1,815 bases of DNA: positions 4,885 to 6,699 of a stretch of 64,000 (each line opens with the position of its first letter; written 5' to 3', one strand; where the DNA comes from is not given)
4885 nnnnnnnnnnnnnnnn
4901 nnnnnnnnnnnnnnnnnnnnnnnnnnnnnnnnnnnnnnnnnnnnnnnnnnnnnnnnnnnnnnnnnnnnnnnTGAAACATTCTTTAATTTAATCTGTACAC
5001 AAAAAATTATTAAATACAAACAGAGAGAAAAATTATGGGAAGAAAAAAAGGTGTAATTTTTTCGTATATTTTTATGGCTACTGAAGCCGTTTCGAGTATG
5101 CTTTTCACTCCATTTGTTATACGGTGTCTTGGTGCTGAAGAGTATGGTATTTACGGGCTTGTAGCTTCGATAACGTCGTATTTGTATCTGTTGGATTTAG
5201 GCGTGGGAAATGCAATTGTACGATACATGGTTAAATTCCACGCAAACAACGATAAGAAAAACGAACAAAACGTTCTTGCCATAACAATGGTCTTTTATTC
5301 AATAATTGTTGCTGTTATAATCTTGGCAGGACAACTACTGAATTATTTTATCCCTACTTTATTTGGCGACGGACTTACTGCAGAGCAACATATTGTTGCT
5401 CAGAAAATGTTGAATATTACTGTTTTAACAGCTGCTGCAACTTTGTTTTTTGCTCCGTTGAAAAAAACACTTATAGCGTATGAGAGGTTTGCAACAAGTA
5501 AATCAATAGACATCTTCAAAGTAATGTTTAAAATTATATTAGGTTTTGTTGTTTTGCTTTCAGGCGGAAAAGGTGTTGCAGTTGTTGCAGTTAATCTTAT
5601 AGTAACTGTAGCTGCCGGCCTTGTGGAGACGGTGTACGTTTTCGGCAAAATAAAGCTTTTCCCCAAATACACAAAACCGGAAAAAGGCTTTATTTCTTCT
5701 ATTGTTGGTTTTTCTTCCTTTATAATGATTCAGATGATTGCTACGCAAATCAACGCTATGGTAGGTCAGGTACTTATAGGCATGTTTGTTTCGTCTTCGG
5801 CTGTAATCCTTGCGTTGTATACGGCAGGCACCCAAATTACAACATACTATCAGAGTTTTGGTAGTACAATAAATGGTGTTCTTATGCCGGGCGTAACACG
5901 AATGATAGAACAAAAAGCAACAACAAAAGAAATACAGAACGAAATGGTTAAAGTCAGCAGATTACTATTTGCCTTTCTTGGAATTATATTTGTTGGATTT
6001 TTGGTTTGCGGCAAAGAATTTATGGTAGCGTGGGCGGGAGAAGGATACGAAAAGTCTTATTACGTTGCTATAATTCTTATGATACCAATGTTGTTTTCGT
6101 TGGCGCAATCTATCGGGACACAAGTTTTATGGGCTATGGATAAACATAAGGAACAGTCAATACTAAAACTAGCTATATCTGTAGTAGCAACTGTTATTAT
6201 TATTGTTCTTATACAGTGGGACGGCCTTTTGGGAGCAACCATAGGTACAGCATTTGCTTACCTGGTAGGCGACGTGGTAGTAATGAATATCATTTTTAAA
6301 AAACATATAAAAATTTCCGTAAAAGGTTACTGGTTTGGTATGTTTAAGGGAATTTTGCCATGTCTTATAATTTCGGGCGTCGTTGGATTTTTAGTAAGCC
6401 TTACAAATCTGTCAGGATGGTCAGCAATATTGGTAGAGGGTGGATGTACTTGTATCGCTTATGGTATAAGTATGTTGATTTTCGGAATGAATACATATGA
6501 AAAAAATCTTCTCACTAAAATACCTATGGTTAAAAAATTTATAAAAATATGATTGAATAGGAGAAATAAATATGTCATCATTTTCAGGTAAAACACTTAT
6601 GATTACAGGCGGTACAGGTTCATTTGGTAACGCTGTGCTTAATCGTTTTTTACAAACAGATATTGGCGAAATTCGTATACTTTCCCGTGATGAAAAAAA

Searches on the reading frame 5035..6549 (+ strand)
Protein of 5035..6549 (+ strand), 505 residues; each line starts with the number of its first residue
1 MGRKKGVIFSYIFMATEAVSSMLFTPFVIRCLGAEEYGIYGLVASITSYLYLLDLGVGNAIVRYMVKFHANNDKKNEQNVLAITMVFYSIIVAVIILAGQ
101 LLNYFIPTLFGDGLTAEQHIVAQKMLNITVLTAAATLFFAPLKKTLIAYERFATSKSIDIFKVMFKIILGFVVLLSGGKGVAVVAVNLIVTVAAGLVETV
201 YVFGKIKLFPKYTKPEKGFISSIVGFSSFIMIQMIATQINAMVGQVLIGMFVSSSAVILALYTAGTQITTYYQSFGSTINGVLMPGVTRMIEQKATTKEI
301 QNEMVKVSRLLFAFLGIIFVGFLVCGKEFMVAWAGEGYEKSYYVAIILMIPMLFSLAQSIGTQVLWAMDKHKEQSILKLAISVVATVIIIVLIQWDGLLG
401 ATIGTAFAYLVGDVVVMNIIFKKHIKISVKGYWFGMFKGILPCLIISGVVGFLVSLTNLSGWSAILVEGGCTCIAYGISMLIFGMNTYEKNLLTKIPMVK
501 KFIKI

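Call 87: search_protein_families(library=pfam, proteins=[window:5035-6549:+], max_evalue=0.00001)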
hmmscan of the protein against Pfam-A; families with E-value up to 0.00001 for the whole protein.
window:5035-6549:+ (505 aa): 2 families
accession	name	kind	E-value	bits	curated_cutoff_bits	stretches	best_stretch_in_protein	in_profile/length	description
PF01943.22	Polysacc_synt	-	2.5e-16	60.3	28.2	1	6-289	4-272/274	Polysaccharide biosynthesis protein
PF01554.23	MatE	-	1.5e-08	34.9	24.9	1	14-172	6-161/161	MatE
